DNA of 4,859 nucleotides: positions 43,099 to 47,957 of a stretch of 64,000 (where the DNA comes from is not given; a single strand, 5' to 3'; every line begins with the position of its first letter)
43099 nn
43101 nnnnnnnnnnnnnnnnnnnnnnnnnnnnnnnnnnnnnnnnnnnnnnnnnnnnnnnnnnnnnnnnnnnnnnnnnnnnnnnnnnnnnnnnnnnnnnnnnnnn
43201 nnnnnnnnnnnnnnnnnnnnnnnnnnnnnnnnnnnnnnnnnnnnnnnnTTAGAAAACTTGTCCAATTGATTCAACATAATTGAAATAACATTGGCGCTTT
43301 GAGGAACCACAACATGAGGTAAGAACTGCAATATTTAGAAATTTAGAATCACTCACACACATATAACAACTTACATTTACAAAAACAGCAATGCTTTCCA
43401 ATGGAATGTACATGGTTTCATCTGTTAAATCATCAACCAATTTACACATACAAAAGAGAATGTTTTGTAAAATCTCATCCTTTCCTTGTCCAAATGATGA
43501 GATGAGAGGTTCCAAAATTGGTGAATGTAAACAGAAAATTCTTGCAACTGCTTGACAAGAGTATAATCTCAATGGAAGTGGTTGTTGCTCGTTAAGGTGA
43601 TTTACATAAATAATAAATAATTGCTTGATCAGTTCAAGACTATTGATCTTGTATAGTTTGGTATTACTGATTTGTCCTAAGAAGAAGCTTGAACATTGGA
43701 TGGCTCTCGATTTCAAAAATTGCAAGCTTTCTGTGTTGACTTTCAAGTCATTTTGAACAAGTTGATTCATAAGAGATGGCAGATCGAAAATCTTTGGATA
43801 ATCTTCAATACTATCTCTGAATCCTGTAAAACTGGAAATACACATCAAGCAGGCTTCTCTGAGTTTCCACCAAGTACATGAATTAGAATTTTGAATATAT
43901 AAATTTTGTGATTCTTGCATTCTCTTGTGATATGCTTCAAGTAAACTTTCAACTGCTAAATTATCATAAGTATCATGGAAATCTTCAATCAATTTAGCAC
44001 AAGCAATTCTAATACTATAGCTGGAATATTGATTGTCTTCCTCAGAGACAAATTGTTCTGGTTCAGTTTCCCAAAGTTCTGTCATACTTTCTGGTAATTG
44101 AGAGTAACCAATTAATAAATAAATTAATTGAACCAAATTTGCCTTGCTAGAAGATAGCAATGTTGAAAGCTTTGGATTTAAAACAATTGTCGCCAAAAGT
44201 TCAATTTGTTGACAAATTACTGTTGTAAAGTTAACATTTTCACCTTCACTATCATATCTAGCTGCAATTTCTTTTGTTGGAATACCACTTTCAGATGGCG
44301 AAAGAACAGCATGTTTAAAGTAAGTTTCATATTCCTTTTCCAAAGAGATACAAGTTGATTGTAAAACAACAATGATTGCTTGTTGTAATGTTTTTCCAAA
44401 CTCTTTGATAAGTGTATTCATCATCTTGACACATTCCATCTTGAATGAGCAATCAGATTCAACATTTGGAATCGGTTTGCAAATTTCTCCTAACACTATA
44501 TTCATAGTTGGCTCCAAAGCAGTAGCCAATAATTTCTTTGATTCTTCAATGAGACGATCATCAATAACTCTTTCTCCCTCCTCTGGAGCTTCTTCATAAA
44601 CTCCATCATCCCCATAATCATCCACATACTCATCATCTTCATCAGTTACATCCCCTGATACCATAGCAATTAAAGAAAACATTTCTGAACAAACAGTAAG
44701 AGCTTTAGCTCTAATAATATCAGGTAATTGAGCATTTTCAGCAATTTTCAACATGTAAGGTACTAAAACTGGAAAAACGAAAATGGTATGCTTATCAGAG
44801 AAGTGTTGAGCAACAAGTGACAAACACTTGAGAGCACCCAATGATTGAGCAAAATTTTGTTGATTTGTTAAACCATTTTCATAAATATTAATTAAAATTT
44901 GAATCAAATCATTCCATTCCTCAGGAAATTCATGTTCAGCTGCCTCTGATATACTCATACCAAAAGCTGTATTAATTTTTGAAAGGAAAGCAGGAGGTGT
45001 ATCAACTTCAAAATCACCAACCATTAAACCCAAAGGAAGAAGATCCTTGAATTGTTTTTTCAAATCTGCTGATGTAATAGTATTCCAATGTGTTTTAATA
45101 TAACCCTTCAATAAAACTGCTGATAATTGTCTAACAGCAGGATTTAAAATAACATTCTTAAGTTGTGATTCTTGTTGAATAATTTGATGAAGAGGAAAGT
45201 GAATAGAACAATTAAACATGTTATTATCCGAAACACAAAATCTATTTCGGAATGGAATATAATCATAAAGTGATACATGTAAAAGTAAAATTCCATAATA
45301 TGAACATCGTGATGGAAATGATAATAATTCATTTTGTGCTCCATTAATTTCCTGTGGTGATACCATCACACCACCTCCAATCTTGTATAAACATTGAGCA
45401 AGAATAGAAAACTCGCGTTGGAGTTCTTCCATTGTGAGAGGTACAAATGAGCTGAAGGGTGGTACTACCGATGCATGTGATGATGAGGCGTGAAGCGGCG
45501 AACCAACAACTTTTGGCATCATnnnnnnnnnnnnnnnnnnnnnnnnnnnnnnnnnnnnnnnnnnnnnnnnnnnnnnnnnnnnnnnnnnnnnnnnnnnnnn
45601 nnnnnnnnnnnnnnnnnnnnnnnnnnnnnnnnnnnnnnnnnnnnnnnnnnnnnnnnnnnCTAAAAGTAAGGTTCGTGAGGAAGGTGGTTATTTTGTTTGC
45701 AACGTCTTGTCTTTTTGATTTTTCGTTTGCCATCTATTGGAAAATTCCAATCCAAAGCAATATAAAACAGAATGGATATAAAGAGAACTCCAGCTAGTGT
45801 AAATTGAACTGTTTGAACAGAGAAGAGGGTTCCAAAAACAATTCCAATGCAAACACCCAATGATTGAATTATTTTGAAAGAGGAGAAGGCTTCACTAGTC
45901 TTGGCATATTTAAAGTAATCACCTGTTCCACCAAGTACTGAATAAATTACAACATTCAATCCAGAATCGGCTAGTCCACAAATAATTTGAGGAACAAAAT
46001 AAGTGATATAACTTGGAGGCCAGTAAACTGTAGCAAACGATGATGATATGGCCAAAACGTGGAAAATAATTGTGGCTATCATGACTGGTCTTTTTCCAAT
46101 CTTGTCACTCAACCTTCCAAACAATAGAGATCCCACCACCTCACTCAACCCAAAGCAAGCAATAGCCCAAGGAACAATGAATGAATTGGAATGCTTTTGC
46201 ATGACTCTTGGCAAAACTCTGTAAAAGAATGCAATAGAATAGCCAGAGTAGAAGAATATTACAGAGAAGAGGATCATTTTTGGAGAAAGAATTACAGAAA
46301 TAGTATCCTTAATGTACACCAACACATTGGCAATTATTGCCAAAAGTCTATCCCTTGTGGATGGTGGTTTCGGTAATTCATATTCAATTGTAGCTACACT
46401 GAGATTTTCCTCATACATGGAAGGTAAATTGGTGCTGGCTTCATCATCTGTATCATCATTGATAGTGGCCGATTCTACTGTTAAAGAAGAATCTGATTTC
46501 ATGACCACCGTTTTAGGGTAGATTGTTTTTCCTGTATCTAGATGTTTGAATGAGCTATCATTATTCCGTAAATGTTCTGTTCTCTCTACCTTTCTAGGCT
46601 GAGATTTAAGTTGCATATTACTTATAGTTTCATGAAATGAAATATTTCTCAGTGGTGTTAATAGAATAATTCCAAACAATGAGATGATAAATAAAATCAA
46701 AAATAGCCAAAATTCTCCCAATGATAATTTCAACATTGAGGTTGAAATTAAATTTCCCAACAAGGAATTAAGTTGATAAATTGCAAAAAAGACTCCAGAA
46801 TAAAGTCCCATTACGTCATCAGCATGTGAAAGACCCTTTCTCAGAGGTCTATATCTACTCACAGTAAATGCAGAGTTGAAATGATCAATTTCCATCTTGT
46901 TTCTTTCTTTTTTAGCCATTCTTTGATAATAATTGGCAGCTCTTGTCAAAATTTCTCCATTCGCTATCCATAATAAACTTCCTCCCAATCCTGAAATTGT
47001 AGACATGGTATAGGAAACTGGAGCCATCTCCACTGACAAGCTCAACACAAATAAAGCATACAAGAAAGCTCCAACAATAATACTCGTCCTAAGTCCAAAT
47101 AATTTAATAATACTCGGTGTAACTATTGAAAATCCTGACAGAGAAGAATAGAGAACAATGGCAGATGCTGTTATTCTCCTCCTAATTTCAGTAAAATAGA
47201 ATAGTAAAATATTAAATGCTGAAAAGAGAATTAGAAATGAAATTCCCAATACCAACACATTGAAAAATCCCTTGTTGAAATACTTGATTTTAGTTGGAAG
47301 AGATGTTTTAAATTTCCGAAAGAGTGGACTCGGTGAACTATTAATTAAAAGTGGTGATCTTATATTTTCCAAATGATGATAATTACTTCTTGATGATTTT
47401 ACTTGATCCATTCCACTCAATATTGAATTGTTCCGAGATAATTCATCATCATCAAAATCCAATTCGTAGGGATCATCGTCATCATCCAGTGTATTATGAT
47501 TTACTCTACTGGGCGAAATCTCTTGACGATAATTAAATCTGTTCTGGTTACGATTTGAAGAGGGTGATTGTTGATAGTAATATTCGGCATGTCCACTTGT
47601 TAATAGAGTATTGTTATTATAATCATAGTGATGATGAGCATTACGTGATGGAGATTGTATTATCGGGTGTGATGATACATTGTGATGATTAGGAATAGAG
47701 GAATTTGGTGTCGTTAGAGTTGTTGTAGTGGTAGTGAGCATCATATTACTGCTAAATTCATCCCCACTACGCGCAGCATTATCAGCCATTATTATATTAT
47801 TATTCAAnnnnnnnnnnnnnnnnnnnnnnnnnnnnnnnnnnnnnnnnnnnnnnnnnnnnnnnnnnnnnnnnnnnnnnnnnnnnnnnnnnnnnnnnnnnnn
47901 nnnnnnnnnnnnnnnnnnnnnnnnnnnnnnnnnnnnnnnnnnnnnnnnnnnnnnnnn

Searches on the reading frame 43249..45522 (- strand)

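Call 33: search_protein_families(library=pfam, proteins=[window:43249-45522:-], max_evalue=0.001)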
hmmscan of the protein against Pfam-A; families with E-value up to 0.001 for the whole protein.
window:43249-45522:- (757 aa): 3 families
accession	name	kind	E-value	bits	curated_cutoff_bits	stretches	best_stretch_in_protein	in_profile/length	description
PF25018.1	HEAT_IPO9_c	-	1.5e-10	41.4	27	1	461-620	5-150/264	Importin-9 central HEAT repeats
PF08506.16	Cse1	-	2.7e-05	23.7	22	1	430-626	153-347/370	Cse1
PF03810.25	IBN_N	-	0.00018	21.9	21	1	128-162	28-67/73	Importin-beta N-terminal domain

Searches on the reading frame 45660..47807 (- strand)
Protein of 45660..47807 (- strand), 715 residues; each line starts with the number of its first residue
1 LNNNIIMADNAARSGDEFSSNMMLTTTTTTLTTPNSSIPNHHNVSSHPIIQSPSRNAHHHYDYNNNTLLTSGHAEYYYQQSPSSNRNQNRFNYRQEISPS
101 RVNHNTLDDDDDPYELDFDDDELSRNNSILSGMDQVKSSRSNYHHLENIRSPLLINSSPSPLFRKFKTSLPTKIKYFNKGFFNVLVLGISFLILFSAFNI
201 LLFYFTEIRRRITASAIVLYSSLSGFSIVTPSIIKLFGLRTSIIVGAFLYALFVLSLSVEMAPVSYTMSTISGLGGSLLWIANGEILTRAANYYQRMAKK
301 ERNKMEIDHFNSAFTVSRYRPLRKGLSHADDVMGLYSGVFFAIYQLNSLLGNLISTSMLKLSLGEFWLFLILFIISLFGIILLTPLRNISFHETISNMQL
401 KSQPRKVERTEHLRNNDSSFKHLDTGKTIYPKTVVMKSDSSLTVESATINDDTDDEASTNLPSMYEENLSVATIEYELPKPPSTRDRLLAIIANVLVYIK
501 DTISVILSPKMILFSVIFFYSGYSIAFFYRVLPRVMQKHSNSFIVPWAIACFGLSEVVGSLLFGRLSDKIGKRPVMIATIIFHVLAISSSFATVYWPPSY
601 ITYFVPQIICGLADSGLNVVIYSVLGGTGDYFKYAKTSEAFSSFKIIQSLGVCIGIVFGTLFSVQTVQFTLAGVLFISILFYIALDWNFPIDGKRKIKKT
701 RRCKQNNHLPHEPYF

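Call 33: search_protein_families(library=pfam, proteins=[window:45660-47807:-], max_evalue=0.001)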
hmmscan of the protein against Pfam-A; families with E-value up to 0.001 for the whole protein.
window:45660-47807:- (715 aa): 3 families
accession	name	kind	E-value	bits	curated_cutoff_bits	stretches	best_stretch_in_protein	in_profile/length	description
PF05978.22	UNC-93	-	2.3e-22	80.1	22.9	2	498-681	176-377/379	Ion channel regulatory protein UNC-93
PF07690.21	MFS_1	-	1.4e-21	77.3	33.4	1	516-683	3-172/347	Major Facilitator Superfamily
PF00083.30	Sugar_tr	-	3.1e-05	23.5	22.3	1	519-666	13-161/452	Sugar (and other) transporter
